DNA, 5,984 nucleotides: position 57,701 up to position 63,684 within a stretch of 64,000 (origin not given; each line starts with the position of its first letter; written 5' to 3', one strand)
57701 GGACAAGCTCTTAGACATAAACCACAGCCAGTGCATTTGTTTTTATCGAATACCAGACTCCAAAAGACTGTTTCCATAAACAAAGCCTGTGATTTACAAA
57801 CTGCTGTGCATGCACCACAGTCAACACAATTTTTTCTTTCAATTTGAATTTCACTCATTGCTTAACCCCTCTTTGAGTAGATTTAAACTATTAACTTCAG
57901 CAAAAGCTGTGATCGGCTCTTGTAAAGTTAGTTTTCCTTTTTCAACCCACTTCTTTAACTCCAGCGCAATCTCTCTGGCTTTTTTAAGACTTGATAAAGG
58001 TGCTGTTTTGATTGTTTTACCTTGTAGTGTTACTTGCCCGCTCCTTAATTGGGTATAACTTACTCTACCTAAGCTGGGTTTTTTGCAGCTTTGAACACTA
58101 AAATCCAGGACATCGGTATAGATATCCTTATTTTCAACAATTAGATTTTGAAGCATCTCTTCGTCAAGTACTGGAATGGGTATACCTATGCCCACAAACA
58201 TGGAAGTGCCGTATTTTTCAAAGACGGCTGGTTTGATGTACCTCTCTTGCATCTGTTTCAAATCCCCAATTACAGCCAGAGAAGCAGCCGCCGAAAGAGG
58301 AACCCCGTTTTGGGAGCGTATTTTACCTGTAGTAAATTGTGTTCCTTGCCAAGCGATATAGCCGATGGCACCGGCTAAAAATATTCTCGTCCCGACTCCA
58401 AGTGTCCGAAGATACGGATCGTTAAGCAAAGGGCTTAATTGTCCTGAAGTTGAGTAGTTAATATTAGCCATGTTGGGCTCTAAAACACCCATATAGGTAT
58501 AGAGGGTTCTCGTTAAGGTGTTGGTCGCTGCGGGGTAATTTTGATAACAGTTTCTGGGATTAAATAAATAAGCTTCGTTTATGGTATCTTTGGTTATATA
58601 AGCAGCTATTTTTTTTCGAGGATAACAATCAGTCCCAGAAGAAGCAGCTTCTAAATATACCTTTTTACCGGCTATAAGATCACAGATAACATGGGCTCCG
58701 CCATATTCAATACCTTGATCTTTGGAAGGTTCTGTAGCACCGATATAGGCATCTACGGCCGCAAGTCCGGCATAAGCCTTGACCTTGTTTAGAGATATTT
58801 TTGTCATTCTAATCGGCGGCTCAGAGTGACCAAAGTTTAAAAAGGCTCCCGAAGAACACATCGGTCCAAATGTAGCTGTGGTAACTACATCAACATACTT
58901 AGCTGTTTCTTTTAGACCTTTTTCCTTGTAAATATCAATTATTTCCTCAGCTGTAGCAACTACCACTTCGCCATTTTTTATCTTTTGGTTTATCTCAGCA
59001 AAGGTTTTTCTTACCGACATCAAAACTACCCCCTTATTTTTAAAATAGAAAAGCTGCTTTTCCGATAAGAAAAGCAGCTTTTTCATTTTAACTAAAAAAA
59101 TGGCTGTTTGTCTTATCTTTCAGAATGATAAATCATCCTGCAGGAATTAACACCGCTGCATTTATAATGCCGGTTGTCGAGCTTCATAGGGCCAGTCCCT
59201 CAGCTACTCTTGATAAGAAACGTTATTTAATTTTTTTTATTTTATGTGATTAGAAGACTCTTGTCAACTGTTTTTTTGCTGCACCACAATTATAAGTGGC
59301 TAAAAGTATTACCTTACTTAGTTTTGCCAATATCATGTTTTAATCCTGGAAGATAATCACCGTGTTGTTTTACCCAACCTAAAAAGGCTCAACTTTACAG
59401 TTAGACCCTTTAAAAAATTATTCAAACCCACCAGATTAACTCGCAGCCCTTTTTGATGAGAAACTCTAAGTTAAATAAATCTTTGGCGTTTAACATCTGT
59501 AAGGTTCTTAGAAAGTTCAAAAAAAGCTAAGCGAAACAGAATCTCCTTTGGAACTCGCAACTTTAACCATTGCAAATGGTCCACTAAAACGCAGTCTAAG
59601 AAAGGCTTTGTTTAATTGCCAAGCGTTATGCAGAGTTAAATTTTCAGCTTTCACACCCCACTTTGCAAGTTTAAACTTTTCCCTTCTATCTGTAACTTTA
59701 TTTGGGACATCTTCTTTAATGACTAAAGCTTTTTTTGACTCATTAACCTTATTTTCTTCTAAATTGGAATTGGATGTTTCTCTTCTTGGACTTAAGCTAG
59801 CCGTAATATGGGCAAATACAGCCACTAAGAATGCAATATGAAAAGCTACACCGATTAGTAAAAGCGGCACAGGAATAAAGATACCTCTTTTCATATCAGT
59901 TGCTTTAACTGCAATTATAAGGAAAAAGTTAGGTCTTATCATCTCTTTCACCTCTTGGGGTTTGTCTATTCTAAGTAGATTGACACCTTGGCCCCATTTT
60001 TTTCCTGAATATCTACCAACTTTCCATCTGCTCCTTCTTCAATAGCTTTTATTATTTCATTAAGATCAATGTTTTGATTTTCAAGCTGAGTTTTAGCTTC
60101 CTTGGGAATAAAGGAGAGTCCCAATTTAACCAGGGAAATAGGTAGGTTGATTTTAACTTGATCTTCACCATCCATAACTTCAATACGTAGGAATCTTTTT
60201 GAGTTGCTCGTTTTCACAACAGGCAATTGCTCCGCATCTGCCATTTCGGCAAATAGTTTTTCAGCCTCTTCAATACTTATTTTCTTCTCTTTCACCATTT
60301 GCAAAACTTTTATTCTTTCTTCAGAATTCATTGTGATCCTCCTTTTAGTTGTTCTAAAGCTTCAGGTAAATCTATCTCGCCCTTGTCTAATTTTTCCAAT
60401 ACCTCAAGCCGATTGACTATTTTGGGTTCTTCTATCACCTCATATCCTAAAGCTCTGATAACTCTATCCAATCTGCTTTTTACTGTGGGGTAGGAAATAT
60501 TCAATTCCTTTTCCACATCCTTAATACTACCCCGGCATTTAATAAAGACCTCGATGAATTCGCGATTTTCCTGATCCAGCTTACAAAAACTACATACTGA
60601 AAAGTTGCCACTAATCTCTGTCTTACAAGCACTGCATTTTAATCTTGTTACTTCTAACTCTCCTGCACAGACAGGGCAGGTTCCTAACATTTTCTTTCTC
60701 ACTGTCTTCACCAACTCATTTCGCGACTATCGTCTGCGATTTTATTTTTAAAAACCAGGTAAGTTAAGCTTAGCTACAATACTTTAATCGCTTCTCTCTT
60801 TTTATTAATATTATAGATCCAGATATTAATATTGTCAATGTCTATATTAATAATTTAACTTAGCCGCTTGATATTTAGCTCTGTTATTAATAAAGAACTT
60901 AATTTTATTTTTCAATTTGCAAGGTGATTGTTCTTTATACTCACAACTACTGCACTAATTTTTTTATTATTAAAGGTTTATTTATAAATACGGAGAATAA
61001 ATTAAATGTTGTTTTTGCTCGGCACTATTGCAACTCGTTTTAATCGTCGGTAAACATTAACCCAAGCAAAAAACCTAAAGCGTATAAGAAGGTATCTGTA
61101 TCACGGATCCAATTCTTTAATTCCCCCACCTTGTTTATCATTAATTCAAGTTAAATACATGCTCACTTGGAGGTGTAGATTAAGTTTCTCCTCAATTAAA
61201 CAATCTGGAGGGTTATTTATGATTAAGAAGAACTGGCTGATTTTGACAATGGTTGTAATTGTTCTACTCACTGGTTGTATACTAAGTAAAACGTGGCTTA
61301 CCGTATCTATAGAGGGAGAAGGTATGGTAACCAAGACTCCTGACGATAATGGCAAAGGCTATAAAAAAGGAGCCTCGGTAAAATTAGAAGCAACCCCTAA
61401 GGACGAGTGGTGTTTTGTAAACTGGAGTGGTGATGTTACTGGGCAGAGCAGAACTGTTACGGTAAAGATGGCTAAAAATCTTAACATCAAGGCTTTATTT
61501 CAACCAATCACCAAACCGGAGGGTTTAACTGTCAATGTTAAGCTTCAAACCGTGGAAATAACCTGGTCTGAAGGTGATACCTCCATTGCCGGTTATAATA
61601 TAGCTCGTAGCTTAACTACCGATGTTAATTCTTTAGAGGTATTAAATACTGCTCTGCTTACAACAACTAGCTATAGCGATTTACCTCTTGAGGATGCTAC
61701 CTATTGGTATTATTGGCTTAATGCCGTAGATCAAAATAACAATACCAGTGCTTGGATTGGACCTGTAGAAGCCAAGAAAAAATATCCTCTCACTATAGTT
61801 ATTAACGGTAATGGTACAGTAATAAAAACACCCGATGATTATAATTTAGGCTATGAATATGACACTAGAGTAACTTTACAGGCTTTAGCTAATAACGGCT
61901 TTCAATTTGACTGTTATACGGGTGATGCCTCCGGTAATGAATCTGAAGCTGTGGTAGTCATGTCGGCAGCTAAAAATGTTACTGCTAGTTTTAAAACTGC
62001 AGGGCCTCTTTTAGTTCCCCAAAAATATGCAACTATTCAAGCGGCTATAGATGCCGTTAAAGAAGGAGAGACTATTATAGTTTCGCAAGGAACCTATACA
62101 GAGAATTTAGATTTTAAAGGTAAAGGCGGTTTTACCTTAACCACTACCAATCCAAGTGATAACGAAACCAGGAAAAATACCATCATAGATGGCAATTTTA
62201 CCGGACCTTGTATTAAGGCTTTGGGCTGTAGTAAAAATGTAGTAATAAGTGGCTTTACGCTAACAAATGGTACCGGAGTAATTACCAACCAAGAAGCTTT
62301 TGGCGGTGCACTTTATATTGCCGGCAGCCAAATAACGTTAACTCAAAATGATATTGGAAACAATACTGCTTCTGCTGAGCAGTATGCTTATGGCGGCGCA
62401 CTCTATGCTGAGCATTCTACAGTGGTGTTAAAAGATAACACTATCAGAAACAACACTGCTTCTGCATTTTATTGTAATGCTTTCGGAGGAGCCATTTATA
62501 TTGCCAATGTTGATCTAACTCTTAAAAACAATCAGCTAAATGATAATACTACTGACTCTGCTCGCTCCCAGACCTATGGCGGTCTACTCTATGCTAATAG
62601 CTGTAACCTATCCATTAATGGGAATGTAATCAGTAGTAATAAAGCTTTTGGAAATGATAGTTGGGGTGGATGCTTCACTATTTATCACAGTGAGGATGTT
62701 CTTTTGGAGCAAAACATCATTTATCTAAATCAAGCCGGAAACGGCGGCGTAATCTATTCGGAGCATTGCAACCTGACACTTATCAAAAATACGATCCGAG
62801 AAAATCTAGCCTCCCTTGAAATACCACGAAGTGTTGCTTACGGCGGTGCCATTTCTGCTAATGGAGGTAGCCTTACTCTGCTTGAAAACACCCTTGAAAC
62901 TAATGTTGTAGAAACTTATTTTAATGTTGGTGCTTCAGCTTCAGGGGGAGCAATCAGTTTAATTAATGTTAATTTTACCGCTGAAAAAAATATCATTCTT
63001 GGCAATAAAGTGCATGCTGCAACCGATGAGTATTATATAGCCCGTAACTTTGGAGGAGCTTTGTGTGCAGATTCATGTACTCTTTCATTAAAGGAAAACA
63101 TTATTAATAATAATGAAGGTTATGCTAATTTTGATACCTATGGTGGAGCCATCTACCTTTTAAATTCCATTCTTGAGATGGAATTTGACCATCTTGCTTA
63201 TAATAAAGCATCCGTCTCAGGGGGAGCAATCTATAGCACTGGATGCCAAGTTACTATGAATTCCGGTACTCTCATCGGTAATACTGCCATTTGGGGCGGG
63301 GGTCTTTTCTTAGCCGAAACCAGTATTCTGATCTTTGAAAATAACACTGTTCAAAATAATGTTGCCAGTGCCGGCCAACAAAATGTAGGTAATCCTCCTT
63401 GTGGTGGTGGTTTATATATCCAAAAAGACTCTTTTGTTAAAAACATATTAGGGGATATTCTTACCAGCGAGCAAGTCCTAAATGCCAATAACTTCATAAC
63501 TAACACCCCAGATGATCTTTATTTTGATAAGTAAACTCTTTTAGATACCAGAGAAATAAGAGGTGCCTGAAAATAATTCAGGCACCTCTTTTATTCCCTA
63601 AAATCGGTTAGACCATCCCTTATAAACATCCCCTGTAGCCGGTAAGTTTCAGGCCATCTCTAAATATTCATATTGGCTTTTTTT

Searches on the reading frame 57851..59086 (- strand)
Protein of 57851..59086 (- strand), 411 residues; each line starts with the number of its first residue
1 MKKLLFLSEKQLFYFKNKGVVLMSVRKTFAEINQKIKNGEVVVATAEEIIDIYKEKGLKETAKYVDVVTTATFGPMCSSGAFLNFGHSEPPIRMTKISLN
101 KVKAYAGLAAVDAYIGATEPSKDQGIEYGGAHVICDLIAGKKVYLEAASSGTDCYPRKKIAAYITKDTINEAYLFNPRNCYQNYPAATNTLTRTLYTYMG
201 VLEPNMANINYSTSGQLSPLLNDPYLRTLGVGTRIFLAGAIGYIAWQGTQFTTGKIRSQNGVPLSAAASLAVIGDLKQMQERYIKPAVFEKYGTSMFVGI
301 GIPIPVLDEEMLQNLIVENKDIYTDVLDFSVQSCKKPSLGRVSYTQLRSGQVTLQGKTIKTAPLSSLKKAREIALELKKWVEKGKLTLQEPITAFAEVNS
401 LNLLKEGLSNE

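Call 67: search_protein_families(library=pfam, proteins=[window:57851-59086:-], max_evalue=0.00001)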
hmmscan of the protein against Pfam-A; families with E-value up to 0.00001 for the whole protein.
window:57851-59086:- (411 aa): 1 family
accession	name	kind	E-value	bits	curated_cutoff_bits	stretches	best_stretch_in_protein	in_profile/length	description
PF01837.22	HcyBio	-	2.4e-152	507.3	26.2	1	41-388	1-349/349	Homocysteine biosynthesis enzyme, sulfur-incorporation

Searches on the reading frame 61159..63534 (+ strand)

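Call 34: search_protein_families(library=pfam, proteins=[window:61159-63534:+], max_evalue=0.00001)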
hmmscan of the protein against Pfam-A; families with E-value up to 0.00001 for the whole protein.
window:61159-63534:+ (791 aa): 1 family
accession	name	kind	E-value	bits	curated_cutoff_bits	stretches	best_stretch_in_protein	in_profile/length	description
PF18998.6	Flg_new_2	-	2.9e-18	66.1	23.6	2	47-117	3-72/73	Divergent InlB B-repeat domain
